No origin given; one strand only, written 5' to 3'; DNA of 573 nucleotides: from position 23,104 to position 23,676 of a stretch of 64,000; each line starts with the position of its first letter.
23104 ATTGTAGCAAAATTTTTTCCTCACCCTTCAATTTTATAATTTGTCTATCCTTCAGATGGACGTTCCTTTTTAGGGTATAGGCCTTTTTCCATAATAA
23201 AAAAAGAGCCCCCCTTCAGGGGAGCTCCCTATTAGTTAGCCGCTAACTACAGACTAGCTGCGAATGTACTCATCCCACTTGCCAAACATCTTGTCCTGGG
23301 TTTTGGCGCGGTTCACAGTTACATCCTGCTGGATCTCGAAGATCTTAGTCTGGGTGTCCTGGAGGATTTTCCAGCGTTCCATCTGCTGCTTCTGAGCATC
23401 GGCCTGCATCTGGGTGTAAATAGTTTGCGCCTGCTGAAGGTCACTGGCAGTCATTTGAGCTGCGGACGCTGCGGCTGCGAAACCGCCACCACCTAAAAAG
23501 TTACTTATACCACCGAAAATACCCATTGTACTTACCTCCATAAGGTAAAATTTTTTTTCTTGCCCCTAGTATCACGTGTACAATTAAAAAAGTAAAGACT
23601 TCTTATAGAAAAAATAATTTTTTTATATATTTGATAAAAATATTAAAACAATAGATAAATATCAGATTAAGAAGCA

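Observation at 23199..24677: Three tandem, independently promoted 90-aa paralogs of an unrecognised small helical protein family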

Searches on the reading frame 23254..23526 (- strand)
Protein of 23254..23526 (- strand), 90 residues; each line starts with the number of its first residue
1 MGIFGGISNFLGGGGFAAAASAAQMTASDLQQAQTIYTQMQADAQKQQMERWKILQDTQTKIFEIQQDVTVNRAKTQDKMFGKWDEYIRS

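Call 3: search_protein_families(library=pfam, proteins=[window:23254-23526:-], max_evalue=10)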
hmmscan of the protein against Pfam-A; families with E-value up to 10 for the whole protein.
window:23254-23526:- (90 aa): 5 families
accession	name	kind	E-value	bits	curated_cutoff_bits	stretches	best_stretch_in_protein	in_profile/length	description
PF09589.15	HrpA_pilin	-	0.00042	21.5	25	1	11-61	28-78/96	HrpA pilus formation protein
PF08547.18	CIA30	-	0.019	15.5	24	1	6-49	41-84/157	Complex I intermediate-associated protein 30 (CIA30)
PF07729.17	FCD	-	0.083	13.8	24.3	1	16-52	12-48/125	FCD domain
PF03955.20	Adeno_PIX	-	0.097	13.5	27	1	17-49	56-88/113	Adenovirus hexon-associated protein (IX)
PF13807.11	GNVR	-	0.25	11.7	27.7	1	28-50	11-33/82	G-rich domain on putative tyrosine kinase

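Call 4: search_protein_families(library=ncbifam, proteins=[window:23254-23526:-], max_evalue=10)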
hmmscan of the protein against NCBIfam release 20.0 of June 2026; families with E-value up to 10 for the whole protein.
window:23254-23526:- (90 aa): 3 families
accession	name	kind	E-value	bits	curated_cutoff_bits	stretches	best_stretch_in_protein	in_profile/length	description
NF041574.1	antitoxPezT_Strep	equivalog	0.031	13.5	470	1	36-86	184-234/251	type II toxin-antitoxin system toxin PezT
NF004759.0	PRK06090.1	equivalog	0.083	12.2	457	1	27-77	222-272/319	DNA polymerase III subunit delta'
NF053530.1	T3SS_pilin_HrpA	equivalog_domain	0.75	10.2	34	1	13-49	51-87/118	type III secretion system major pilin HrpA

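Call 89: search_protein_families(library=phrogs, proteins=[window:23254-23526:-], max_evalue=0.1)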
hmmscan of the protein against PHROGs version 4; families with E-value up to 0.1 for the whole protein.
window:23254-23526:- (90 aa): 2 families
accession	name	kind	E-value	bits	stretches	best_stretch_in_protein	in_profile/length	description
phrog_1471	-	tail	0.0038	17.5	1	17-82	134-193/327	pilot protein for DNA ejection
phrog_30973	-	unknown function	0.025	13.1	1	5-80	738-812/1572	-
